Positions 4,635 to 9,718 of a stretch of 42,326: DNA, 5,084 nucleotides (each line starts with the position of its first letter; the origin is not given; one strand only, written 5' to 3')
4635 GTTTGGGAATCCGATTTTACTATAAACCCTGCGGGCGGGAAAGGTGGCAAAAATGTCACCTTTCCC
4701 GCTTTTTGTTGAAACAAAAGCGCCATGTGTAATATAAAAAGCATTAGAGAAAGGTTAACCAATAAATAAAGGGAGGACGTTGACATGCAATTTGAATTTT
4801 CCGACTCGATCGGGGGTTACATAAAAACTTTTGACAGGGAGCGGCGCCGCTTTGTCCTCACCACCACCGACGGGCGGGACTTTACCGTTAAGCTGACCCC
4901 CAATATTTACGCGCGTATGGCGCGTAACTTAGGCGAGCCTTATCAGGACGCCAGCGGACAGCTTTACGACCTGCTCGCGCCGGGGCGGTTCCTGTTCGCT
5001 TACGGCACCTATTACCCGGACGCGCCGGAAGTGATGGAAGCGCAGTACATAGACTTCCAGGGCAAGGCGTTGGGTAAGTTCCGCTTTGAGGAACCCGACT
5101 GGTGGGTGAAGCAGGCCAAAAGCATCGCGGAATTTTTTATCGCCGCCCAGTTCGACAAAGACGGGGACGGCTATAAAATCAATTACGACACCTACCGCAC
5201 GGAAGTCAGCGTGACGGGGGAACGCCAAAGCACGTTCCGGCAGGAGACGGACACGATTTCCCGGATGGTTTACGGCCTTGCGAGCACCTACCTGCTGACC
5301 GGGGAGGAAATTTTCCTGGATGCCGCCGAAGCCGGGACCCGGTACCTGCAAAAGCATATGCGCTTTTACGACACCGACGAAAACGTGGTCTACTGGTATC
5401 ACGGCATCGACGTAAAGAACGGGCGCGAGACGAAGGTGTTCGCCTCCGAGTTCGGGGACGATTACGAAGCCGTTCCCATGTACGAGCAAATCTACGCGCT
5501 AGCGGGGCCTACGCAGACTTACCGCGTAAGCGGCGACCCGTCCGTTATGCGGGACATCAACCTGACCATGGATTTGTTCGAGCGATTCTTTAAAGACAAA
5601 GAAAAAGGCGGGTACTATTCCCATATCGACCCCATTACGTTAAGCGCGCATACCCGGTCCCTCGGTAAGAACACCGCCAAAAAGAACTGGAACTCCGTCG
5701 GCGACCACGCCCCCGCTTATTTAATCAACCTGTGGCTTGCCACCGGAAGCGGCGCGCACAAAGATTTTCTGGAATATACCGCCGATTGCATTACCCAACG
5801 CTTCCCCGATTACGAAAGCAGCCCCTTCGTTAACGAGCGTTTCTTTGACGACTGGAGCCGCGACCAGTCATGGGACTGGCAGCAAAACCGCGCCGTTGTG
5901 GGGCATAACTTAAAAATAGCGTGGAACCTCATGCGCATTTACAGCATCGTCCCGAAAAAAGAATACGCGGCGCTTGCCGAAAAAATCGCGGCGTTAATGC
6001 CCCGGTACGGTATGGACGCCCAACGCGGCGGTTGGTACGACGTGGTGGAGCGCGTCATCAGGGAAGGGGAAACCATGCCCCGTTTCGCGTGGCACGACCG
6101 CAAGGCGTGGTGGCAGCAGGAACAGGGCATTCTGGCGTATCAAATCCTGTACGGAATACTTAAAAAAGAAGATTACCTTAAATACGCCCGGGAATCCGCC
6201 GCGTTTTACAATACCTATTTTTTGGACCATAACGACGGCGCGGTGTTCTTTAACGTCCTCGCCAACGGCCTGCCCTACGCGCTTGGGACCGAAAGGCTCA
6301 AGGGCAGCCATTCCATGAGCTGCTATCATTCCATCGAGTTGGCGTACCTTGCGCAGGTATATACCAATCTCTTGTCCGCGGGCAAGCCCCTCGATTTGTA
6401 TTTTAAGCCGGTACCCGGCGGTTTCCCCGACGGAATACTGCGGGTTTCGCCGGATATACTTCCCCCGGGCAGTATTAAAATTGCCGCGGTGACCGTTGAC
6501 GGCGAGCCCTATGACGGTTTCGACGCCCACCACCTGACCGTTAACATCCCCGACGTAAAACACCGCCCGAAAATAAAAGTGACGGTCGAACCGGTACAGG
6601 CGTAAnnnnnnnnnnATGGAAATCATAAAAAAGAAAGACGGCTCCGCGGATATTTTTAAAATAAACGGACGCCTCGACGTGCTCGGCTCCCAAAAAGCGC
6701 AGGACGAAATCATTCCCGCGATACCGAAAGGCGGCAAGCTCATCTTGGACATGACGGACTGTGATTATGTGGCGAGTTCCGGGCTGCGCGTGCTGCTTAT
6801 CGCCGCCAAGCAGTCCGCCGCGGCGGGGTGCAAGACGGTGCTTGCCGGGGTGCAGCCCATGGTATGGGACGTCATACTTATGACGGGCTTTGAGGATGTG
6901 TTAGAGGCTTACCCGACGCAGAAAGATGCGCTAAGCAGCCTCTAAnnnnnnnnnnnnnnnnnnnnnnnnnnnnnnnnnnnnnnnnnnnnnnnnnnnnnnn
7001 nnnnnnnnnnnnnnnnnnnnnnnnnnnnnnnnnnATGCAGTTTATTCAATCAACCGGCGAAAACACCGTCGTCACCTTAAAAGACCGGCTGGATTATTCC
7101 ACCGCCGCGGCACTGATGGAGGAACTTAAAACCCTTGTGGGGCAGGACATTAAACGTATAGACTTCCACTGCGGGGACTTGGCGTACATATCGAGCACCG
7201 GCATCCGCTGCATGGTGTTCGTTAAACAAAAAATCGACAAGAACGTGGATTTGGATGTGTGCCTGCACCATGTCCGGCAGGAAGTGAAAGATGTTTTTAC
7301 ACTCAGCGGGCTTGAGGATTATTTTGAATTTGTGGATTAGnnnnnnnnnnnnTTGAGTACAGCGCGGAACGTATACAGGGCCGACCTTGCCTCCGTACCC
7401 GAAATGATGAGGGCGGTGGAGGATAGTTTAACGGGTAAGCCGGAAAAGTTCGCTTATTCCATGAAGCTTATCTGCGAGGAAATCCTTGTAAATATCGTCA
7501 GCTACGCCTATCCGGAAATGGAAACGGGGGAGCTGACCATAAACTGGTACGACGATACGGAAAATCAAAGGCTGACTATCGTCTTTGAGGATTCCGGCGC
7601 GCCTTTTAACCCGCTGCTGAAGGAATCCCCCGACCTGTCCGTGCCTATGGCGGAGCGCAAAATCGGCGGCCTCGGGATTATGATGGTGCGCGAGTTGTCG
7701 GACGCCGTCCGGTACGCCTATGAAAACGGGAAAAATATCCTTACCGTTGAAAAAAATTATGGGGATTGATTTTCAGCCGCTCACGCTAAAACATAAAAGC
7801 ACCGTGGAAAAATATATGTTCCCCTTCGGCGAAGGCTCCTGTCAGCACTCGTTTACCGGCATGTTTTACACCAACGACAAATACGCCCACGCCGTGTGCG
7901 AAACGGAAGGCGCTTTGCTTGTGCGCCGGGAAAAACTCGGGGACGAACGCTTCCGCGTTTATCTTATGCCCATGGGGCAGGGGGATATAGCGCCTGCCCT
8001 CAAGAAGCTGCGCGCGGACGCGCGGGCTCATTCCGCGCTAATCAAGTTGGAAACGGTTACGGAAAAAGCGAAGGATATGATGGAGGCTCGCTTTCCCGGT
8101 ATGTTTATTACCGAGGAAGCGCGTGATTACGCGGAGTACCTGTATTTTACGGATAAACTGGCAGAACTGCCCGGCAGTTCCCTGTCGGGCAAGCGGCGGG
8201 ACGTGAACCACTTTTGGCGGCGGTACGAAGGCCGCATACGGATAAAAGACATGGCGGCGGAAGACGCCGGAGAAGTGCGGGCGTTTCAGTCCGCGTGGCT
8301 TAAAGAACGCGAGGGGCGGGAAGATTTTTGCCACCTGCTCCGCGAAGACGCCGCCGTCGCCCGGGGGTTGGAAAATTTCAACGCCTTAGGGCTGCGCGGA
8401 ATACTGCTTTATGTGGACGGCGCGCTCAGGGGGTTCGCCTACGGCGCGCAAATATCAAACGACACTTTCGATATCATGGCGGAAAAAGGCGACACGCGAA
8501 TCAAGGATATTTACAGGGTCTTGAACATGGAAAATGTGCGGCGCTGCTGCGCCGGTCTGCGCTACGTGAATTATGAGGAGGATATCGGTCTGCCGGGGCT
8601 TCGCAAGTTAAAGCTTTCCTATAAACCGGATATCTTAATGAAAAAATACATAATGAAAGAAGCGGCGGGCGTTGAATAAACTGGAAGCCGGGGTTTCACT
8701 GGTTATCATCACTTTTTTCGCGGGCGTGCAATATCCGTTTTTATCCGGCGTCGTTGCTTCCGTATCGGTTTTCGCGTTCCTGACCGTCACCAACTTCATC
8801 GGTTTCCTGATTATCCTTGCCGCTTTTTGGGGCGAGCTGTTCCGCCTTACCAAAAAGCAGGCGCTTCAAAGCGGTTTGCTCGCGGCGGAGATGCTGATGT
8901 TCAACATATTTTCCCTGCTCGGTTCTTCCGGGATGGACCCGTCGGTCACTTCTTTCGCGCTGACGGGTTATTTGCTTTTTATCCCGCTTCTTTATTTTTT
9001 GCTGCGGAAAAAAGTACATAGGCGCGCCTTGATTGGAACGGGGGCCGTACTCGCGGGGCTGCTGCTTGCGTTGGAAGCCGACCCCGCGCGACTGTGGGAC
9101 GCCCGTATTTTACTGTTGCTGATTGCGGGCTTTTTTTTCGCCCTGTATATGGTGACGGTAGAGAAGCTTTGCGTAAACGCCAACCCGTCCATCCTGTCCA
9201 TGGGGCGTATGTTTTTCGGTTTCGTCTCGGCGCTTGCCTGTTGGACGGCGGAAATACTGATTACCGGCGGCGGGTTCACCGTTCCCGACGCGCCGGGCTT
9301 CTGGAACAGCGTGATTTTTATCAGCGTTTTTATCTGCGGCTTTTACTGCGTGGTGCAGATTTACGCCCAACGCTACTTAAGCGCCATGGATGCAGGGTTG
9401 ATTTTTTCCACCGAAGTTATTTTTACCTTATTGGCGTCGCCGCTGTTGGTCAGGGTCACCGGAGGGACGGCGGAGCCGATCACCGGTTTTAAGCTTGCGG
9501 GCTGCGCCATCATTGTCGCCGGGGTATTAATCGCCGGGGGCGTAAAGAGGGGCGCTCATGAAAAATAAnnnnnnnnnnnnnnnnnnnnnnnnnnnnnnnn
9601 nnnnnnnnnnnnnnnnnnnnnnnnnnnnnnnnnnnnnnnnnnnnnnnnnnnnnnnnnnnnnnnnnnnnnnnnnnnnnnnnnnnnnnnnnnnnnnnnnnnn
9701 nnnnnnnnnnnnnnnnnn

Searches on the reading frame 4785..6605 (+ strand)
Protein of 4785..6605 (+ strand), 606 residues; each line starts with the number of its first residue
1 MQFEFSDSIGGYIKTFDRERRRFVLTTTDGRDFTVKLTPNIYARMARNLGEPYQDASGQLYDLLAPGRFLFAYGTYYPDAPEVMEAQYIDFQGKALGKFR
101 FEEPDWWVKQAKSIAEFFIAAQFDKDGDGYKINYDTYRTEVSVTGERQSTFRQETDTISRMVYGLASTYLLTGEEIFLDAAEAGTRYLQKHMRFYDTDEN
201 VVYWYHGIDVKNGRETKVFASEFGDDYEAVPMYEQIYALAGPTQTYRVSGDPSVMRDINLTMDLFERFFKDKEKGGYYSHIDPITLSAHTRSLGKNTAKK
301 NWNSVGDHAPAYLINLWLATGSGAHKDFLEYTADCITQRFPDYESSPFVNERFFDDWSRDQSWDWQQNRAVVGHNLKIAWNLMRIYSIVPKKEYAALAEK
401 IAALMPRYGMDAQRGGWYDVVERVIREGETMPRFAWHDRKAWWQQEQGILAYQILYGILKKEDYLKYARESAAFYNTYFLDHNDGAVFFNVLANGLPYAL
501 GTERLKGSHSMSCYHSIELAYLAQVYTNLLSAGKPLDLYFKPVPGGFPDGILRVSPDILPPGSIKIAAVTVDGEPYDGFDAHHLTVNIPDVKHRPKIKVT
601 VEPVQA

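Call 7: search_protein_families(library=pfam, proteins=[window:4785-6605:+], max_evalue=0.001)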
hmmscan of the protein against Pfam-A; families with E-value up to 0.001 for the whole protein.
window:4785-6605:+ (606 aa): 1 family
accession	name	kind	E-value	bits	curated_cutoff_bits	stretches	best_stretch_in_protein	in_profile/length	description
PF07221.17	GlcNAc_2-epim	-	1.4e-11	44.7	23.4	1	149-486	14-319/347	N-acylglucosamine 2-epimerase (GlcNAc 2-epimerase)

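Call 25: search_protein_families(library=ncbifam, proteins=[window:4785-6605:+], max_evalue=0.001)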
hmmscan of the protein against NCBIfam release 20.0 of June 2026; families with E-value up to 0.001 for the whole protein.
window:4785-6605:+ (606 aa): 1 family
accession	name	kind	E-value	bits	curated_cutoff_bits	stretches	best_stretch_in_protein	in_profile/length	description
NF052547.1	AcylGsamEpipAGE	equivalog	0.00014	20.9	600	1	331-515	196-369/384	n-acyl-d-glucosamine 2-epimerase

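Call 32: search_solved_structures(query=window:4785-6605:+, max_evalue=0.01)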
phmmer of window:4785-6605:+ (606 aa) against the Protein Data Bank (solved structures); distinct sequences matched with E-value up to 0.01: 2.
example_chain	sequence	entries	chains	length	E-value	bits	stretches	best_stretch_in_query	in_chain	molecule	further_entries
6f04_A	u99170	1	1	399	0.0004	22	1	396-499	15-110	N-acetylglucosamine-2-epimerase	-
8bry_A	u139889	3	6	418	0.0026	19.3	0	438-498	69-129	N-acylglucosamine 2-epimerase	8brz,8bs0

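Call 46: search_protein_families(library=padloc, proteins=[window:4785-6605:+], max_evalue=0.001)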
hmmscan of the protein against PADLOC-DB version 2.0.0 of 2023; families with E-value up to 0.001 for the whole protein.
window:4785-6605:+ (606 aa): 0 families

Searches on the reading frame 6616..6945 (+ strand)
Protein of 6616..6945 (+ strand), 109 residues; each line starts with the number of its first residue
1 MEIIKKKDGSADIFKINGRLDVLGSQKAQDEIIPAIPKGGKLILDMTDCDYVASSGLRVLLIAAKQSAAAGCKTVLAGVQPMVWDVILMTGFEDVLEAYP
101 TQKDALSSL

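Call 51: search_protein_families(library=pfam, proteins=[window:6616-6945:+], max_evalue=1)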
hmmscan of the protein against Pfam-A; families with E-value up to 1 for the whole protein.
window:6616-6945:+ (109 aa): 2 families
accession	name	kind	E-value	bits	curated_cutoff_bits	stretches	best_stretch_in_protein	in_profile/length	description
PF01740.26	STAS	-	1.6e-16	60.4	22.6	1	5-105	4-106/106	STAS domain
PF13466.11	STAS_2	-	8.6e-09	35.9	29.2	1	16-92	3-79/80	STAS domain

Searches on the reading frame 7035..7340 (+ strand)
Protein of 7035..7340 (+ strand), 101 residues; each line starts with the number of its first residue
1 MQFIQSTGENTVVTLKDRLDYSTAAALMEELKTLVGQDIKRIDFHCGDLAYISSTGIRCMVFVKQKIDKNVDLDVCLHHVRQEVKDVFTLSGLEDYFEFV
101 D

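Call 51: search_protein_families(library=pfam, proteins=[window:7035-7340:+], max_evalue=1)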
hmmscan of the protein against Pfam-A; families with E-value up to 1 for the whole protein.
window:7035-7340:+ (101 aa): 3 families
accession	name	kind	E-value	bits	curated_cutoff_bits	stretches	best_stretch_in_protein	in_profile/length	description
PF01740.26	STAS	-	1e-11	45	22.6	1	6-99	6-99/106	STAS domain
PF13466.11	STAS_2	-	2.5e-05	24.8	29.2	1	13-94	1-80/80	STAS domain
PF21923.1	BON_like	-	0.039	14.3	24.1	1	20-43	18-41/47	BON-like domain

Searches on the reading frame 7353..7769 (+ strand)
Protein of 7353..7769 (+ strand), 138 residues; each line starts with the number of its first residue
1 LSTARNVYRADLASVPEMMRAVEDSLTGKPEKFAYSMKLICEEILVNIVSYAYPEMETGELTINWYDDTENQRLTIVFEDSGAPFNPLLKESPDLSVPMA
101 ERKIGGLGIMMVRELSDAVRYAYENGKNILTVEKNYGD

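Call 51: search_protein_families(library=pfam, proteins=[window:7353-7769:+], max_evalue=1)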
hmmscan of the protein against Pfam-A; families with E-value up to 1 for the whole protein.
window:7353-7769:+ (138 aa): 3 families
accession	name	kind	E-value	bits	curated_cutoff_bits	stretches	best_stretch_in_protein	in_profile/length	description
PF13581.12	HATPase_c_2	-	6.4e-21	75.1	27.4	1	9-133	2-126/127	Histidine kinase-like ATPase domain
PF02518.31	HATPase_c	-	0.00065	20.5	26.4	1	38-118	7-86/111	Histidine kinase-, DNA gyrase B-, and HSP90-like ATPase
PF11510.14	FA_FANCE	-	0.13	12.1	22.2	1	25-77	188-240/262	Fanconi Anaemia group E protein FANCE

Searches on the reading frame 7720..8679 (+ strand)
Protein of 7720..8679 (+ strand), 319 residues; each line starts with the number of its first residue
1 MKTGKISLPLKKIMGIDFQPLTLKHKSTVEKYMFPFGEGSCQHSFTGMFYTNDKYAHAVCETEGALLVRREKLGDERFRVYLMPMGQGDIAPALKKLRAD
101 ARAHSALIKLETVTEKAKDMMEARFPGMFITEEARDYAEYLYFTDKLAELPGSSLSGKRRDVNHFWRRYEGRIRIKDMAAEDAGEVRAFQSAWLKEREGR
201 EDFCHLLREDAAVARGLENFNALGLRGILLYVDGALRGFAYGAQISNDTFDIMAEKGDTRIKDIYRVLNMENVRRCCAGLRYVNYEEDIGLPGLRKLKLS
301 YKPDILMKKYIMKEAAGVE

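Call 7: search_protein_families(library=pfam, proteins=[window:7720-8679:+], max_evalue=0.001)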
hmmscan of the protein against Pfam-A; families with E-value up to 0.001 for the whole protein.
window:7720-8679:+ (319 aa): 1 family
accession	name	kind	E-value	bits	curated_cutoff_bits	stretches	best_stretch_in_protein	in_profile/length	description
PF09924.15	LPG_synthase_C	-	3.6e-38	131.8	27.5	1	39-312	7-297/298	Phosphatidylglycerol lysyltransferase, C-terminal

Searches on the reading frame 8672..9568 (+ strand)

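Call 7: search_protein_families(library=pfam, proteins=[window:8672-9568:+], max_evalue=0.001)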
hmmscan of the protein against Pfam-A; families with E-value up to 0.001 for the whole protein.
window:8672-9568:+ (298 aa): 1 family
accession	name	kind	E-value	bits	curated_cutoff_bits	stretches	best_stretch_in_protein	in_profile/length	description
PF00892.27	EamA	-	2.5e-14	54.1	28.2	1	146-287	4-132/135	EamA-like transporter family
